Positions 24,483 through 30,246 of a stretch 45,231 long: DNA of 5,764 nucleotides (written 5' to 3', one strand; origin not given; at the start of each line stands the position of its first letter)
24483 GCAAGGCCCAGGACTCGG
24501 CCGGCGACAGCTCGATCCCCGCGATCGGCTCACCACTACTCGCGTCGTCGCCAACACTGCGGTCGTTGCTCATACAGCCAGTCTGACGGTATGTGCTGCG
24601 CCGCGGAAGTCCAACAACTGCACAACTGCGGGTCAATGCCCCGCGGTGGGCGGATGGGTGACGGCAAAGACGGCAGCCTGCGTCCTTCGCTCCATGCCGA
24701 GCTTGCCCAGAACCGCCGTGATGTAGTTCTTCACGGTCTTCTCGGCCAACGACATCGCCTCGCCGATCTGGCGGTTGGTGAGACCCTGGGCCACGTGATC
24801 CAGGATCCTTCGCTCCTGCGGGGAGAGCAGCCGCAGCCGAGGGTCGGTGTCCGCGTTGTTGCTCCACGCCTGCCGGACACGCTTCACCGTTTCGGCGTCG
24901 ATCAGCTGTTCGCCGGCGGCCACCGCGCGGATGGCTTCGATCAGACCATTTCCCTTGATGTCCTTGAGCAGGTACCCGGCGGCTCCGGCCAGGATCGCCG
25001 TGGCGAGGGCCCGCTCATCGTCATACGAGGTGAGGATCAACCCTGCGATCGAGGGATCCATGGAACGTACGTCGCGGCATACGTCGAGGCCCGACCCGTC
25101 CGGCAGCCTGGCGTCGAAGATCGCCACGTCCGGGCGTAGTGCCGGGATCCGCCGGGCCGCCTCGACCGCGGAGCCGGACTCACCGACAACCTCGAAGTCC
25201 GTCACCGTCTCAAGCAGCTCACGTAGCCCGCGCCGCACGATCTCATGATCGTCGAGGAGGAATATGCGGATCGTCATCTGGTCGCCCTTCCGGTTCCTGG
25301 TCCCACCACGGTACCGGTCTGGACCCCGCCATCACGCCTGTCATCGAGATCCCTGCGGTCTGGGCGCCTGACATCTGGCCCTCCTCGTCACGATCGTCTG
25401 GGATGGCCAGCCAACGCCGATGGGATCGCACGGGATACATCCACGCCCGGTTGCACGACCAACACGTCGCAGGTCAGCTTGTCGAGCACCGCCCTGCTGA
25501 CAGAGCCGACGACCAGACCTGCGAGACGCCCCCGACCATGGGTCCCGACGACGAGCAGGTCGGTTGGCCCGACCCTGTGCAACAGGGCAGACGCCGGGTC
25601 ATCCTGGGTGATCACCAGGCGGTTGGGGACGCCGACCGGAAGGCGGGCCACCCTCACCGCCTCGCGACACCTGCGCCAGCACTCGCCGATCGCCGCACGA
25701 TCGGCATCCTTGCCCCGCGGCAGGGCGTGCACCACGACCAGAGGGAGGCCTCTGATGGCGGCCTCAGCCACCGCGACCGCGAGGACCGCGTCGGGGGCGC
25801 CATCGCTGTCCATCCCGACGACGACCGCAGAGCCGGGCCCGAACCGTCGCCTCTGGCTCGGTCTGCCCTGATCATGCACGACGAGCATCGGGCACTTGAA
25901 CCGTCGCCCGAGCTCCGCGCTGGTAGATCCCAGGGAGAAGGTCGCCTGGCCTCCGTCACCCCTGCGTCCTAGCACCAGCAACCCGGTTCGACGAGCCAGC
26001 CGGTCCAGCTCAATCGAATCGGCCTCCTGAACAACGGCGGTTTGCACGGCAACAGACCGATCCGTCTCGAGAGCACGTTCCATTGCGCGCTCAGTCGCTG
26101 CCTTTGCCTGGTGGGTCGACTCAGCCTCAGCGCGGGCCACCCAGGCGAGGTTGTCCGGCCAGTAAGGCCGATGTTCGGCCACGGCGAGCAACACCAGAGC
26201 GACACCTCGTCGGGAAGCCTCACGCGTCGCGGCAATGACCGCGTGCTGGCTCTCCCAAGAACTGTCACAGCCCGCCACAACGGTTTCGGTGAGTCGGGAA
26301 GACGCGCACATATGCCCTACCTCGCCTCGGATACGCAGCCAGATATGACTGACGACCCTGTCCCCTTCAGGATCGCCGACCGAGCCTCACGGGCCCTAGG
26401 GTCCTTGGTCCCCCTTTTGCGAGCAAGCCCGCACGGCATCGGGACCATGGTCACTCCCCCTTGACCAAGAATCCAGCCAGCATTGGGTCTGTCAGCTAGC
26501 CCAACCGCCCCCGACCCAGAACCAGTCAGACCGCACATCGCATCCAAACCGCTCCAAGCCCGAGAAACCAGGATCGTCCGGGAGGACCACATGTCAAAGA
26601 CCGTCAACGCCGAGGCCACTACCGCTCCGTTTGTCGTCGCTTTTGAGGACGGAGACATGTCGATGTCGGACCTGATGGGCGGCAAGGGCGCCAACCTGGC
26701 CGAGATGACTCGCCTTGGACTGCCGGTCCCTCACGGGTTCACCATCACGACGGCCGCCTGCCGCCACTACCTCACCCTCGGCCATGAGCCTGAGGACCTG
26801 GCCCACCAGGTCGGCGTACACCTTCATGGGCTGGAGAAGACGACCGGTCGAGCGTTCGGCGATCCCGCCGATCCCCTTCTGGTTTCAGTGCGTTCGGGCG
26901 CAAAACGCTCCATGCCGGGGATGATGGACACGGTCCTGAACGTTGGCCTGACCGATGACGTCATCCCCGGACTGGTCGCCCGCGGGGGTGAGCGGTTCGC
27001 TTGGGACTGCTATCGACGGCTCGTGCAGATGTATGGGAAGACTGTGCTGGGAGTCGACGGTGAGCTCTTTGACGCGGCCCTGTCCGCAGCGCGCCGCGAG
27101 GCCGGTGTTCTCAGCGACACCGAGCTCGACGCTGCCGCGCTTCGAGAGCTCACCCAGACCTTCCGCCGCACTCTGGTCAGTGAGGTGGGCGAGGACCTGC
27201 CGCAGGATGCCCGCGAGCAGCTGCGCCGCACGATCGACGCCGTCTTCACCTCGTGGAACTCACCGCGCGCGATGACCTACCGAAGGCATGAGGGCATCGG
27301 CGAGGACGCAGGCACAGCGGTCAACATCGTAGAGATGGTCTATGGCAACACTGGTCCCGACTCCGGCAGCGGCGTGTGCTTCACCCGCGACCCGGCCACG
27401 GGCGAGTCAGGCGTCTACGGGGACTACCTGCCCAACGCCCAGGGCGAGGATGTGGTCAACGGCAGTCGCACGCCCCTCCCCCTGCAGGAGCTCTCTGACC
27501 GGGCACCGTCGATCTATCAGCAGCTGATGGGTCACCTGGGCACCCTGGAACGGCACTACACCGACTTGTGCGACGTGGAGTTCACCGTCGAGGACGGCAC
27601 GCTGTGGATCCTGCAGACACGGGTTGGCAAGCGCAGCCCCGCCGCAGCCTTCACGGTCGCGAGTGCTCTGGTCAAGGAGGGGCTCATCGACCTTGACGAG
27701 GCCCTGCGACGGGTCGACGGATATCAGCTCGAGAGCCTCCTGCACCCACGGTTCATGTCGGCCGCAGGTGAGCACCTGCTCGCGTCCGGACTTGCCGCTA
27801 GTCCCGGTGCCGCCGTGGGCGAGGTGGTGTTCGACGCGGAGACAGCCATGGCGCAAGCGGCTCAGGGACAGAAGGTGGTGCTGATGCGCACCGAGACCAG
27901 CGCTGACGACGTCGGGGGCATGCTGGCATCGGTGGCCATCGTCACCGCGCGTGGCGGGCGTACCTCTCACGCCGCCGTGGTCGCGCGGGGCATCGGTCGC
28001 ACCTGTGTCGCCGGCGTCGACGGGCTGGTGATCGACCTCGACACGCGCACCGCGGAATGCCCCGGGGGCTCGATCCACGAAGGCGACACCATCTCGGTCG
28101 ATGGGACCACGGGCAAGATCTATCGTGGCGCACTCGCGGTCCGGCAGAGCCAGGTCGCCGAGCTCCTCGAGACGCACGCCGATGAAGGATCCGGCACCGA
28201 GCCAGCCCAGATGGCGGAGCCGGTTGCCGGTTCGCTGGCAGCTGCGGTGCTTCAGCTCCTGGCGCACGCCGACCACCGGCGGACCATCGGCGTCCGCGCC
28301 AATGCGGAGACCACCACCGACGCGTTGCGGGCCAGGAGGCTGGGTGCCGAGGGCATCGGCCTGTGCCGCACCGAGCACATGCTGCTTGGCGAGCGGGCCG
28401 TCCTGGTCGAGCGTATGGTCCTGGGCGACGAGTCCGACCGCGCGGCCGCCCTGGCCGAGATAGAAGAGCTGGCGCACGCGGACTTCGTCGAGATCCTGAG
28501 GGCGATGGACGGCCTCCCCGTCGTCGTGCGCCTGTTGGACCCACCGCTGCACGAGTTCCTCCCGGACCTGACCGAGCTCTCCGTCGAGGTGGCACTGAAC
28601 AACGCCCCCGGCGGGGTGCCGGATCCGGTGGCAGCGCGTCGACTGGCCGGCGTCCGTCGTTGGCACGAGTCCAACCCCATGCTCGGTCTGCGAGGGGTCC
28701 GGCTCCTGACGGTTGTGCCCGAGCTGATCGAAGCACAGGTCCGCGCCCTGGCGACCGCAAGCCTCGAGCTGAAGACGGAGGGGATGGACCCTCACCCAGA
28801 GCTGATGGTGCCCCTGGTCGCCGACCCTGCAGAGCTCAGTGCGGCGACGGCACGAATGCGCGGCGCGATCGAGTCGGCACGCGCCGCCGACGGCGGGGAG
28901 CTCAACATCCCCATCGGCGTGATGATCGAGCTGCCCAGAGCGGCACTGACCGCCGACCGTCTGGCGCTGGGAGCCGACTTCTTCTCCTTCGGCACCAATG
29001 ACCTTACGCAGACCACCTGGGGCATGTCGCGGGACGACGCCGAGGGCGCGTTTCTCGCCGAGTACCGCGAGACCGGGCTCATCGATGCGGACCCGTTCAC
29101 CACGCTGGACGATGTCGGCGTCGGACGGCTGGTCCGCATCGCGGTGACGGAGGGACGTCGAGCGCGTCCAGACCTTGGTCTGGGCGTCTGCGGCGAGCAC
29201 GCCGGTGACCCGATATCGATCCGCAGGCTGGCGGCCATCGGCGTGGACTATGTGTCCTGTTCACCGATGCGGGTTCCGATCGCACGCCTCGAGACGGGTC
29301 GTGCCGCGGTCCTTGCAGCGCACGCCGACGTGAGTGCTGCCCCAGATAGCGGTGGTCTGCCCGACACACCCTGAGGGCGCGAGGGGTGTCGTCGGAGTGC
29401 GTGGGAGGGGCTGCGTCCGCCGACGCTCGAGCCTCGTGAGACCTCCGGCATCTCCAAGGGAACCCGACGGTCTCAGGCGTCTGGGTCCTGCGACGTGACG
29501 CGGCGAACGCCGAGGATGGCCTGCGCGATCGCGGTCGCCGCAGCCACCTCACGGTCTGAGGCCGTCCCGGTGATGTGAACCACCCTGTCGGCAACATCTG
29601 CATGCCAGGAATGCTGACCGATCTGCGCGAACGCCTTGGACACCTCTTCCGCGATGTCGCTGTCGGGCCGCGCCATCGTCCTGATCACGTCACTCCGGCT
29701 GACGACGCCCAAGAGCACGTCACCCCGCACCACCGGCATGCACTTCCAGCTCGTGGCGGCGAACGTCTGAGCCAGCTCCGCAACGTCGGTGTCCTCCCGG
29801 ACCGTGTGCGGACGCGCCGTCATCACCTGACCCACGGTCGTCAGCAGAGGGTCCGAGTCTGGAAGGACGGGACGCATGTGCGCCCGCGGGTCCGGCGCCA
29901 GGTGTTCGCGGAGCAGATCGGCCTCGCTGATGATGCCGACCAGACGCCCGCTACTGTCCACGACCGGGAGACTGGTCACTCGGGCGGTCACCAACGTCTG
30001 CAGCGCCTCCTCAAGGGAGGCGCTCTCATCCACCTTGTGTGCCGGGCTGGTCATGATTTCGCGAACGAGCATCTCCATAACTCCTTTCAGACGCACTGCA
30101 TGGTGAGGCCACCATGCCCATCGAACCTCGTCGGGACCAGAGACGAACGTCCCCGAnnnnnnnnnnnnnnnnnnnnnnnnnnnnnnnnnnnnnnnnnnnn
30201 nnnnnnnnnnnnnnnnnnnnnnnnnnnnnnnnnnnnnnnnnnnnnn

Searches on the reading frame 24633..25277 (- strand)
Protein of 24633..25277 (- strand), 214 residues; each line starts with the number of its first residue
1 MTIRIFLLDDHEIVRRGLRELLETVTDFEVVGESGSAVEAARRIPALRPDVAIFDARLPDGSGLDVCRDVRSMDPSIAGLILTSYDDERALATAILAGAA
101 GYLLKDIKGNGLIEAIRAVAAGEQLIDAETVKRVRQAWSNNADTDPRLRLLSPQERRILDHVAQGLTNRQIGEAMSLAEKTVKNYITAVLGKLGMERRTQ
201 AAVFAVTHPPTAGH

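Call 56: search_protein_families(library=pfam, proteins=[window:24633-25277:-], max_evalue=0.001)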
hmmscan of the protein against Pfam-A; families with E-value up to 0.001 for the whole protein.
window:24633-25277:- (214 aa): 3 families
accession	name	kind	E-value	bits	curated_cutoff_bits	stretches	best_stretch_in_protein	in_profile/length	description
PF00072.30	Response_reg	-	5.8e-21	75.2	30.2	1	5-117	1-111/111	Response regulator receiver domain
PF00196.25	GerE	-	1.2e-16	60.6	23.5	1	150-205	2-57/57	Bacterial regulatory proteins, luxR family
PF08281.18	Sigma70_r4_2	-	1e-05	25.5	25.7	1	148-190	8-51/54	Sigma-70, region 4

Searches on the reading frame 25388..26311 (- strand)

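Call 56: search_protein_families(library=pfam, proteins=[window:25388-26311:-], max_evalue=0.001)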
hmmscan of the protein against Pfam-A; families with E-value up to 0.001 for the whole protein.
window:25388-26311:- (307 aa): 1 family
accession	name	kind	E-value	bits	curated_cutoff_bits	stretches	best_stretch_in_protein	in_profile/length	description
PF00582.32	Usp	-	4.5e-28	99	24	2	10-146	4-141/141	Universal stress protein family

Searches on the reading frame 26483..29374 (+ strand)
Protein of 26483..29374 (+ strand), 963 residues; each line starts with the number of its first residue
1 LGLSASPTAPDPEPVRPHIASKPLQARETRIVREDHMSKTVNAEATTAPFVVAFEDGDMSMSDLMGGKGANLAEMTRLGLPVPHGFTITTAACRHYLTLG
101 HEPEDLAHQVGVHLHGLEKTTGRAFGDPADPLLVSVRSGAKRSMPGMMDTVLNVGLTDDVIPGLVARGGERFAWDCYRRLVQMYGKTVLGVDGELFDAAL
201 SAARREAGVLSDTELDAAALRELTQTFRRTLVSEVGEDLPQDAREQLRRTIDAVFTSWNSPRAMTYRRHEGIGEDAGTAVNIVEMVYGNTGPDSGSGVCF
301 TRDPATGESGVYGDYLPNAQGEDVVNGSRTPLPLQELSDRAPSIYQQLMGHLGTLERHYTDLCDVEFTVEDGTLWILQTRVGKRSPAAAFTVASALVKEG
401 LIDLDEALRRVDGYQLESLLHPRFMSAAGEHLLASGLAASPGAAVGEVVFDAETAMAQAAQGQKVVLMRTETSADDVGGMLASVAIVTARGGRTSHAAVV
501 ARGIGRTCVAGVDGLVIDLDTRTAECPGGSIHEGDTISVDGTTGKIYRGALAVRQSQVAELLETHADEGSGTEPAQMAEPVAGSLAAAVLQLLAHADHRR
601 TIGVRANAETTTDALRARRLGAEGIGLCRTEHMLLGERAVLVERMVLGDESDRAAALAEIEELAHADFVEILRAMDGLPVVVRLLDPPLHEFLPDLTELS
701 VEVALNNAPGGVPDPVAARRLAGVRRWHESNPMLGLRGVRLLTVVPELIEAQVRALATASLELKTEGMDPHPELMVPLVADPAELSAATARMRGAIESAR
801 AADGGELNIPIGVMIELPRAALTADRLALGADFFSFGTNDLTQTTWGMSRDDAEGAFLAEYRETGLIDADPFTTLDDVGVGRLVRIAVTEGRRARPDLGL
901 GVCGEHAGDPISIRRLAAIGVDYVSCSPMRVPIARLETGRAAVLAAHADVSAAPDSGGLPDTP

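Call 56: search_protein_families(library=pfam, proteins=[window:26483-29374:+], max_evalue=0.001)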
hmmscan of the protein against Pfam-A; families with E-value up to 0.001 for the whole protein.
window:26483-29374:+ (963 aa): 3 families
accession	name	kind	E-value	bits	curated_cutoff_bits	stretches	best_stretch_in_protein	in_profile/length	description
PF02896.24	PEP-utilizers_C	-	2.3e-69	234.2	22.8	1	589-938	7-288/293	PEP-utilising enzyme, PEP-binding domain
PF01326.24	PPDK_N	-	9.6e-47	160.3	27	3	110-331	81-217/328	Pyruvate phosphate dikinase, AMP/ATP-binding domain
PF00391.29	PEP-utilizers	-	6.6e-18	64.5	23.1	1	463-544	3-72/72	PEP-utilising enzyme, mobile domain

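Call 87: find_encoding_contigs(protein=window:26483-29374:+, flank=2000, max_places=3)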
Protein window:26483-29374:+ (963 aa): no gene with exactly this product is on record in the collection.

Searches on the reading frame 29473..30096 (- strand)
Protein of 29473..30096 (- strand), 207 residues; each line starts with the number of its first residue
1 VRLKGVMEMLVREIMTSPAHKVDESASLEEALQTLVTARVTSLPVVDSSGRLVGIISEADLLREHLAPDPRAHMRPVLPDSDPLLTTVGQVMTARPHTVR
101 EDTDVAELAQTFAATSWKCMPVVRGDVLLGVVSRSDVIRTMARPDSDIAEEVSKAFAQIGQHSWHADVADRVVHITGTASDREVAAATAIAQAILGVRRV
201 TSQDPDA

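Call 56: search_protein_families(library=pfam, proteins=[window:29473-30096:-], max_evalue=0.001)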
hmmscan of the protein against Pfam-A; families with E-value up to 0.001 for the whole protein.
window:29473-30096:- (207 aa): 2 families
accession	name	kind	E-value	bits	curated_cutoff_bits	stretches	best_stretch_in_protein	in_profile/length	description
PF00571.33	CBS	-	9.9e-30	103.1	24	2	11-64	1-54/57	CBS domain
PF04972.22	BON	-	4.1e-06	27.4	27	1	145-203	2-64/69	BON domain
